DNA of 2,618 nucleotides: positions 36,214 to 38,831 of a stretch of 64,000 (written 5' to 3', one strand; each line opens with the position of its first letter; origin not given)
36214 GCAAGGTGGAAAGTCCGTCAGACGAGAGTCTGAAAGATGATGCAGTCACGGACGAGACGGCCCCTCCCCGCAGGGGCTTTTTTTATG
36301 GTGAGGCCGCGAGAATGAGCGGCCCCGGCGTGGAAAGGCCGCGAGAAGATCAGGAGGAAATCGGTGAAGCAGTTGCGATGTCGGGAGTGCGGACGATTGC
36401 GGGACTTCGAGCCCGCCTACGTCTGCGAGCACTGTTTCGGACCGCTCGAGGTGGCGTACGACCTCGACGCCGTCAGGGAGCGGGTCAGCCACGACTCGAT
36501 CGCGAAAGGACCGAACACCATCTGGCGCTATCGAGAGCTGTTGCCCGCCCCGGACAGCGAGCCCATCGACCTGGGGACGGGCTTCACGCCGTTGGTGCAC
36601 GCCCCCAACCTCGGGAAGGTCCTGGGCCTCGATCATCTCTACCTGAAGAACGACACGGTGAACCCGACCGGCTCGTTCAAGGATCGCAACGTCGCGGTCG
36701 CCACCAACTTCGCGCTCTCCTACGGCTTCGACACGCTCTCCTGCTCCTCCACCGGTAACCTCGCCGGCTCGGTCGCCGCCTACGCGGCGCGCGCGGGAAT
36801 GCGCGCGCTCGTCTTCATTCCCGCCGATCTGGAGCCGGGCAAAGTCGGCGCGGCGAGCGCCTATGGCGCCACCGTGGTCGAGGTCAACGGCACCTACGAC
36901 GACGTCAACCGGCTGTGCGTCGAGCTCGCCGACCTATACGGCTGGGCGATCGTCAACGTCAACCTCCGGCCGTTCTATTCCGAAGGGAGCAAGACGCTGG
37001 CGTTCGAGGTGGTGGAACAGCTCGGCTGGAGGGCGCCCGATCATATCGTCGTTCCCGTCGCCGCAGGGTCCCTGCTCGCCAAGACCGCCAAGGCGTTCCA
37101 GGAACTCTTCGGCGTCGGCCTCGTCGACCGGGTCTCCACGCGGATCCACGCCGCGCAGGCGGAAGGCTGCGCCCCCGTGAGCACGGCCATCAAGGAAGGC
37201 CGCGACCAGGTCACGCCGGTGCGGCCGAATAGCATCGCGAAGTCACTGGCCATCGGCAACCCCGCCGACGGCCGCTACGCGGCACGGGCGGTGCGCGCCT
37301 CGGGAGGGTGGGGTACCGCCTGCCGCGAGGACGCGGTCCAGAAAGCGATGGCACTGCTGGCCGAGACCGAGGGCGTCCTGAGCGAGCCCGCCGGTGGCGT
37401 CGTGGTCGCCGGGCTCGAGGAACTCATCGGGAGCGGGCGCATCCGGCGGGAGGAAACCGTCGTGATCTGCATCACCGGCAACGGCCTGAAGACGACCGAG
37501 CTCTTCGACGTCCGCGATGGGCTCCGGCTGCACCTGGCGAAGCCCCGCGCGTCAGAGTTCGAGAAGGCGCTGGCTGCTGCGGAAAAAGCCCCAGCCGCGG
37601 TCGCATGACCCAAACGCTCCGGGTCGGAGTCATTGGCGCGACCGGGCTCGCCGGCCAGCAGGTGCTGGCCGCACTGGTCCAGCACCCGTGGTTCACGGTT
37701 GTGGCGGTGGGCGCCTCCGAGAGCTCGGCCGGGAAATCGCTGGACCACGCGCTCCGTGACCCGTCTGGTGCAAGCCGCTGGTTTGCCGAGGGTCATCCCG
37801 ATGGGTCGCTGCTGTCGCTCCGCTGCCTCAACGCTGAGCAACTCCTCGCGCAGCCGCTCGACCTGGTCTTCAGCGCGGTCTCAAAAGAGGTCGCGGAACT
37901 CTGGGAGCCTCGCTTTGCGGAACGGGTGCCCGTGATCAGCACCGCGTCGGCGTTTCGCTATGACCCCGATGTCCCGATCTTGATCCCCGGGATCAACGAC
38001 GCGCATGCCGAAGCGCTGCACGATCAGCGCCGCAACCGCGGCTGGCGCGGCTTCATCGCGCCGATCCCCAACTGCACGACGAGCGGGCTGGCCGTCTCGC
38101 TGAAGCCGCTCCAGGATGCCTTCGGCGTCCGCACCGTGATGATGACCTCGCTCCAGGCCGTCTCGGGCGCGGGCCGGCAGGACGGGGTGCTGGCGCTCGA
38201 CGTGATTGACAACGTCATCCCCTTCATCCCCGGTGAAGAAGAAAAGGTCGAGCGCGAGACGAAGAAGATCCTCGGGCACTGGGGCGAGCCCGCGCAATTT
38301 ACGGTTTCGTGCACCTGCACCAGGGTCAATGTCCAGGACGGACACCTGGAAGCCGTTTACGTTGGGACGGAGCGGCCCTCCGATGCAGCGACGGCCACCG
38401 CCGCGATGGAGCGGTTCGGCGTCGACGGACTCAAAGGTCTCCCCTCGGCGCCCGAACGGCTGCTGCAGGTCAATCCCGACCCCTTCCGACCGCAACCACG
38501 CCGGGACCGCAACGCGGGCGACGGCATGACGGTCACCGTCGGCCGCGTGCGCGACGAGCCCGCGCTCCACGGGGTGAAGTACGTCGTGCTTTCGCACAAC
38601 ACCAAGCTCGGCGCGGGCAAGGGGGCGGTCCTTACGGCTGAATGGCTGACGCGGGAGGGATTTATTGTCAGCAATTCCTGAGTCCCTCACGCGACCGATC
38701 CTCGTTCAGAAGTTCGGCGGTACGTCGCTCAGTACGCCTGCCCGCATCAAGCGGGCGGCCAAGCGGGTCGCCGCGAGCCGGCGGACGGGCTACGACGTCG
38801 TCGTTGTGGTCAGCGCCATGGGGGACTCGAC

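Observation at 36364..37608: Second, zinc-ribbon-containing threonine-synthase-family gene distinct from the canonical thrC in the same window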

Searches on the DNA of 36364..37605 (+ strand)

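Call 41: search_rna_families(sources=[L002, L004, L005], threshold=gathering)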
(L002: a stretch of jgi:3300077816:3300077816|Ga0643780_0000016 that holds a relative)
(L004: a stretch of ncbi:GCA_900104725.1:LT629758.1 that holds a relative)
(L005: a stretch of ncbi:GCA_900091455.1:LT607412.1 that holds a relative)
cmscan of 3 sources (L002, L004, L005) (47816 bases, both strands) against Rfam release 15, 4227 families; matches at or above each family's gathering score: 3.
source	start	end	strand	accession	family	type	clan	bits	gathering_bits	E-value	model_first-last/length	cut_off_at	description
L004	5852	5991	+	RF00162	SAM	Cis-reg; riboswitch;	CL00012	72.7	44.4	3.1e-15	1-108/108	no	SAM riboswitch aptamer (S box leader)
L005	5855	5990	+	RF00162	SAM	Cis-reg; riboswitch;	CL00012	69.2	44.4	3.4e-14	1-108/108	no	SAM riboswitch aptamer (S box leader)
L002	9824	9928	+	RF00162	SAM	Cis-reg; riboswitch;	CL00012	64.6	44.4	7.3e-13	1-108/108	no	SAM riboswitch aptamer (S box leader)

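Call 51: search_rna_families(sources=[L006, L007, L008, L010, L013, L015, L021, L024, L031, L035, L040, L045, L050, L036, L071], threshold=gathering)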
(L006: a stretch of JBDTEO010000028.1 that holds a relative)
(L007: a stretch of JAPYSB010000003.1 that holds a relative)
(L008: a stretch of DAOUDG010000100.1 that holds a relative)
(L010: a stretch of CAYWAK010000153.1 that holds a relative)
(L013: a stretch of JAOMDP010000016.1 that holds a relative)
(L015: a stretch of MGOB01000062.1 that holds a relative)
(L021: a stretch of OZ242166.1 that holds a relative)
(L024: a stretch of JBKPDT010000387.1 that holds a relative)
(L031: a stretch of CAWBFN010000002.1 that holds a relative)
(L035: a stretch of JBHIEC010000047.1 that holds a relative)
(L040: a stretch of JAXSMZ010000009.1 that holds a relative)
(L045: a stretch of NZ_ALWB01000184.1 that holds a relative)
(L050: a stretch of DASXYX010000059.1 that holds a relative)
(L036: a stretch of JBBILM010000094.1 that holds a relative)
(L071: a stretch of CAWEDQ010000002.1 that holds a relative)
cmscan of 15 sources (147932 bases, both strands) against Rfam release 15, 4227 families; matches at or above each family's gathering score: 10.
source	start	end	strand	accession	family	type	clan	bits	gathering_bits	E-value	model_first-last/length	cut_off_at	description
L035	2896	3052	+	RF00162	SAM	Cis-reg; riboswitch;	CL00012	91.1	44.4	4.6e-20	1-108/108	no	SAM riboswitch aptamer (S box leader)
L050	4787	4903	+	RF00162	SAM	Cis-reg; riboswitch;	CL00012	83.4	44.4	7.9e-18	1-108/108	no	SAM riboswitch aptamer (S box leader)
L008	4768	4879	+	RF00162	SAM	Cis-reg; riboswitch;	CL00012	82.2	44.4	1.7e-17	1-108/108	no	SAM riboswitch aptamer (S box leader)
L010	1777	1975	+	RF00162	SAM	Cis-reg; riboswitch;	CL00012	76.5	44.4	7.6e-16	1-108/108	no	SAM riboswitch aptamer (S box leader)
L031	742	814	-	RF00005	tRNA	Gene; tRNA;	CL00001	73.4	29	8.5e-14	1-71/71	no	tRNA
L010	3643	3715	+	RF00005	tRNA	Gene; tRNA;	CL00001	71.4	29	3e-13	1-71/71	no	tRNA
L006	4828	4928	+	RF00162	SAM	Cis-reg; riboswitch;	CL00012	63.7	44.4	4.2e-12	1-108/108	no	SAM riboswitch aptamer (S box leader)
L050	615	686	-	RF00005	tRNA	Gene; tRNA;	CL00001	62.9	29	6.7e-11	1-71/71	no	tRNA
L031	4875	4973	+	RF00162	SAM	Cis-reg; riboswitch;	CL00012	62.8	44.4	7.5e-12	1-108/108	no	SAM riboswitch aptamer (S box leader)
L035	5418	5517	+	RF02510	PYLIS_3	Cis-reg;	-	42.6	38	4.5e-05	1-100/100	no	Pyrrolysine insertion sequence mttB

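Call 65: search_rna_families(sources=[L086, L009, L020, L027, L059, L064, L022, L019, L049, L077, L028, L037, L025, L012], threshold=gathering)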
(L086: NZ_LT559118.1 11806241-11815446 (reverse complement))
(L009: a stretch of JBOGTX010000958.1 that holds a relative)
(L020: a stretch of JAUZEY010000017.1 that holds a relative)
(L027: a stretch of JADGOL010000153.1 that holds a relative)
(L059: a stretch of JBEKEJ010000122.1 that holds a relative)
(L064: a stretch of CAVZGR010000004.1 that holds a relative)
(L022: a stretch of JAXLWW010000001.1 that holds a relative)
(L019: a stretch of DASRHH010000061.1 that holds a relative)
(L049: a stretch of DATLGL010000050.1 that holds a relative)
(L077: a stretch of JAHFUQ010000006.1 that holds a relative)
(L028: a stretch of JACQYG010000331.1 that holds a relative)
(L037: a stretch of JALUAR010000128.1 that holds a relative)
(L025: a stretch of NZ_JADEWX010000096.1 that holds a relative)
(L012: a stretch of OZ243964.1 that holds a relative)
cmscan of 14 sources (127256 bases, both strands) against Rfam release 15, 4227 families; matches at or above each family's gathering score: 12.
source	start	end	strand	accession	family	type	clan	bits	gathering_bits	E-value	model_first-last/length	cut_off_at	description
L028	6696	7122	+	RF00230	T-box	Cis-reg; leader;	-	104.3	93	1.2e-21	1-219/219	no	T-box leader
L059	1572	1689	+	RF00162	SAM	Cis-reg; riboswitch;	CL00012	84.1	44.4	4.2e-18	1-108/108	no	SAM riboswitch aptamer (S box leader)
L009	2545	2653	+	RF00162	SAM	Cis-reg; riboswitch;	CL00012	75.8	44.4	1.1e-15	1-108/108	no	SAM riboswitch aptamer (S box leader)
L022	4816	4926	+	RF00162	SAM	Cis-reg; riboswitch;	CL00012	72.8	44.4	8.1e-15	1-108/108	no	SAM riboswitch aptamer (S box leader)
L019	2900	3012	+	RF00162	SAM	Cis-reg; riboswitch;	CL00012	70.8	44.4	3.2e-14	1-108/108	no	SAM riboswitch aptamer (S box leader)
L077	112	185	-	RF00005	tRNA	Gene; tRNA;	CL00001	70.6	29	4.4e-13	1-71/71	no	tRNA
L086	3828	3969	+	RF00162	SAM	Cis-reg; riboswitch;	CL00012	68.7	44.4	1.2e-13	1-108/108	no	SAM riboswitch aptamer (S box leader)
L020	1739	1840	+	RF00162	SAM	Cis-reg; riboswitch;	CL00012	65.5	44.4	1e-12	1-108/108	no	SAM riboswitch aptamer (S box leader)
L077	4877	4975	+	RF00162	SAM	Cis-reg; riboswitch;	CL00012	62.7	44.4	7e-12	1-108/108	no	SAM riboswitch aptamer (S box leader)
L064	4870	4975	+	RF00162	SAM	Cis-reg; riboswitch;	CL00012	58.6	44.4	1.1e-10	1-108/108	no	SAM riboswitch aptamer (S box leader)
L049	4882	4980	+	RF00162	SAM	Cis-reg; riboswitch;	CL00012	56.4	44.4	4.8e-10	1-108/108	no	SAM riboswitch aptamer (S box leader)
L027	16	114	+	RF00162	SAM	Cis-reg; riboswitch;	CL00012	55.4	44.4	9e-10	1-108/108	no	SAM riboswitch aptamer (S box leader)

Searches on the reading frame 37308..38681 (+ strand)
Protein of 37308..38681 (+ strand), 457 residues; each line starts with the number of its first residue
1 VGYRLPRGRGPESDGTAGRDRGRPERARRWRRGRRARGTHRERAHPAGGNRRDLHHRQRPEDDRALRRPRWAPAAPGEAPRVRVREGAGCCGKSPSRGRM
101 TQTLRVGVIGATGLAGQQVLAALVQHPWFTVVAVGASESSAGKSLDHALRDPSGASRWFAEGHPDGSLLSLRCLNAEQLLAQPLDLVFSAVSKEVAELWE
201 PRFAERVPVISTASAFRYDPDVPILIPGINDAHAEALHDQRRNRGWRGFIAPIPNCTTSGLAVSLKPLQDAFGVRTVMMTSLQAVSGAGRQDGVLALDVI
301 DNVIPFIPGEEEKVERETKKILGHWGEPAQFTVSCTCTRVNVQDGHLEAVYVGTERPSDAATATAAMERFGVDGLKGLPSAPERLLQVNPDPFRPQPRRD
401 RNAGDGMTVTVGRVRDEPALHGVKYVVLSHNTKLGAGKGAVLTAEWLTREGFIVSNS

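Call 7: search_protein_families(library=ncbifam, proteins=[window:37308-38681:+])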
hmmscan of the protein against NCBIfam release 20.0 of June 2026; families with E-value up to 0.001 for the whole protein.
window:37308-38681:+ (457 aa): 9 families
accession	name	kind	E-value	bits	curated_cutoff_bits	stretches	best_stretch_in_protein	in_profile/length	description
NF006416.0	PRK08664.1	subfamily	6e-103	344.7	232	1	102-453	2-349/350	aspartate-semialdehyde dehydrogenase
TIGR00978.1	asd_EA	equivalog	1.3e-97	327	301.2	1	104-447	1-340/342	aspartate-semialdehyde dehydrogenase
NF011456.0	PRK14874.1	equivalog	1.2e-38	133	223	2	101-291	2-166/346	aspartate-semialdehyde dehydrogenase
TIGR01296.1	asd_B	equivalog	7.5e-31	107.5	324.2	2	184-291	62-162/339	aspartate-semialdehyde dehydrogenase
NF005229.0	PRK06728.1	equivalog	1e-20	73.9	628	2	310-453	220-347/347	aspartate-semialdehyde dehydrogenase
TIGR01850.1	argC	equivalog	1.7e-12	47.2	233.6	1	105-368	2-263/345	N-acetyl-gamma-glutamyl-phosphate reductase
NF005957.0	PRK08040.1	equivalog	1.8e-12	47.4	273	1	184-291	67-167/336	aspartate-semialdehyde dehydrogenase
NF004224.0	PRK05671.1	equivalog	2.2e-08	33.9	284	0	184-291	67-166/336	aspartate-semialdehyde dehydrogenase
NF005144.0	PRK06598.1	subfamily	2.9e-06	26.6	198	0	210-291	95-170/369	aspartate-semialdehyde dehydrogenase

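Call 8: search_protein_families(library=pfam, proteins=[window:37308-38681:+])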
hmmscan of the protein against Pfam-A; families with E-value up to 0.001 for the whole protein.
window:37308-38681:+ (457 aa): 2 families
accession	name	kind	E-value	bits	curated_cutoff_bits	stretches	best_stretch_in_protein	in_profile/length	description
PF02774.23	Semialdhyde_dhC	-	4.4e-32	112.1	26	1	265-432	1-182/184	Semialdehyde dehydrogenase, dimerisation domain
PF01118.30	Semialdhyde_dh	-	1.6e-21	77.4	26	1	105-234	1-118/121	Semialdehyde dehydrogenase, NAD binding domain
